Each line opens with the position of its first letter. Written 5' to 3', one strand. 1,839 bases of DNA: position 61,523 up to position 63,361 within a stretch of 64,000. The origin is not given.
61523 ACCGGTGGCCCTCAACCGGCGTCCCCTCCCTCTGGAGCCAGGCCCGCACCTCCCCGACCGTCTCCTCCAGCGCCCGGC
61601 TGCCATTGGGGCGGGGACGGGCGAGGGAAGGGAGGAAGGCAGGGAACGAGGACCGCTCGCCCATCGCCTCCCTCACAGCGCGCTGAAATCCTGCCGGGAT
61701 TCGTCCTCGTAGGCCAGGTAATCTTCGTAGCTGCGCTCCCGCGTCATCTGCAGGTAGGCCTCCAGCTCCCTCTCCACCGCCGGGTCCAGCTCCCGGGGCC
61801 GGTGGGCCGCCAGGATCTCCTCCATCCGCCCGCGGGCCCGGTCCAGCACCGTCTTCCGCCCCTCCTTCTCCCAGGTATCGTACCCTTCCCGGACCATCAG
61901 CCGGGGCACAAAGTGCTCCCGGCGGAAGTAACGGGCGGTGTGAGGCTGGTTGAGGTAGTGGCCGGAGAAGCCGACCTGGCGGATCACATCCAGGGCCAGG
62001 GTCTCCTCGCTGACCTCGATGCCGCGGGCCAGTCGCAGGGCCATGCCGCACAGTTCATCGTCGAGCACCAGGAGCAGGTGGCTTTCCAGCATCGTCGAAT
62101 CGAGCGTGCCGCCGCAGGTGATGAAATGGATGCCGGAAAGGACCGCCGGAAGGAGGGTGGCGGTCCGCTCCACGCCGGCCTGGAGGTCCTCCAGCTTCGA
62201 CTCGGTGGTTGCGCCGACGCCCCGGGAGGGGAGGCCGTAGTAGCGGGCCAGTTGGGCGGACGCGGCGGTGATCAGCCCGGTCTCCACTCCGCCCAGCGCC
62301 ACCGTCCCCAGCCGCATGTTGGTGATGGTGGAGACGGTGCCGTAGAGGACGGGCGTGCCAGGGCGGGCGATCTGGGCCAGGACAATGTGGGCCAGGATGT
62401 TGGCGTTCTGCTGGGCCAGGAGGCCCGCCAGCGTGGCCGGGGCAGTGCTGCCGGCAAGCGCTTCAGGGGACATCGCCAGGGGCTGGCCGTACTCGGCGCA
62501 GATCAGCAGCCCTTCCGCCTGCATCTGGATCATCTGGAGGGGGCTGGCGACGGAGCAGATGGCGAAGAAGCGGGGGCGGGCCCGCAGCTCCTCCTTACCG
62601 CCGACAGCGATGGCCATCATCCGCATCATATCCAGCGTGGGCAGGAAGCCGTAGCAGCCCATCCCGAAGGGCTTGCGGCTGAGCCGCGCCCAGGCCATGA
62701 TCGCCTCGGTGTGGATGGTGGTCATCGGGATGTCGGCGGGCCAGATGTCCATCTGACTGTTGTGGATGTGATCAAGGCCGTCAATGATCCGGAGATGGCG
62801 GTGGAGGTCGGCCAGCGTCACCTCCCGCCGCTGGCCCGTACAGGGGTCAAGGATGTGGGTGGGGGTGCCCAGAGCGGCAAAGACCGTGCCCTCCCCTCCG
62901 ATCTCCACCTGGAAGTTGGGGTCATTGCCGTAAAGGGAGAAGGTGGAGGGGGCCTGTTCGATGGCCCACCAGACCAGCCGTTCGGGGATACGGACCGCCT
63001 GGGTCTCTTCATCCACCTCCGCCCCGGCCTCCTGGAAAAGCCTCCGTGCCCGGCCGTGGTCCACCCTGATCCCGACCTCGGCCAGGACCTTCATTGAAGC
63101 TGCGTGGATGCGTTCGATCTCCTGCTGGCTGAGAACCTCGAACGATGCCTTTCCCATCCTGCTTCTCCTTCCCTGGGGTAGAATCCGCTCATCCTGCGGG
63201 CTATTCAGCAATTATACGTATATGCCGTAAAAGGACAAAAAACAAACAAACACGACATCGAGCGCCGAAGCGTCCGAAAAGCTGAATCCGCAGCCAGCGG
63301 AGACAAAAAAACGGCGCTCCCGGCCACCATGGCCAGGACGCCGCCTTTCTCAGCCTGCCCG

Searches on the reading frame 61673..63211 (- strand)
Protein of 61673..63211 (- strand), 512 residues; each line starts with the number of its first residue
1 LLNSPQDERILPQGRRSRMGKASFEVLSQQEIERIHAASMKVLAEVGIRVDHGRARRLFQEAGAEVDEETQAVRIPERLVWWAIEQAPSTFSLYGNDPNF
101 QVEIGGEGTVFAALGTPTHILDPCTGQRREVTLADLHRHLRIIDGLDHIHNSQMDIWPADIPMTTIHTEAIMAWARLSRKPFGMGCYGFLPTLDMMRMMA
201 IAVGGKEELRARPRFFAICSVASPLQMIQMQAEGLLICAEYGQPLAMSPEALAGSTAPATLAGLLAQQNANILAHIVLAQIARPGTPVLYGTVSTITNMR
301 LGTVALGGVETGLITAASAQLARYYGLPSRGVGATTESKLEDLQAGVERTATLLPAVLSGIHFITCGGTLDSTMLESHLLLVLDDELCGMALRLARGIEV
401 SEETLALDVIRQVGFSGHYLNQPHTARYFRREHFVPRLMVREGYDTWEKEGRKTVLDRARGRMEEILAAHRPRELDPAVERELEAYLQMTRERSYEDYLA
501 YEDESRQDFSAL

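Call 36: search_protein_families(library=pfam, proteins=[window:61673-63211:-], max_evalue=0.0001)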
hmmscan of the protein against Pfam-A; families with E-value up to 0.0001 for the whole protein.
window:61673-63211:- (512 aa): 1 family
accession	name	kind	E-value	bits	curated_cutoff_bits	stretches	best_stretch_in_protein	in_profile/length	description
PF06253.16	MTTB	-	2.1e-113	379.4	25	1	19-489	26-494/500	Trimethylamine methyltransferase (MTTB)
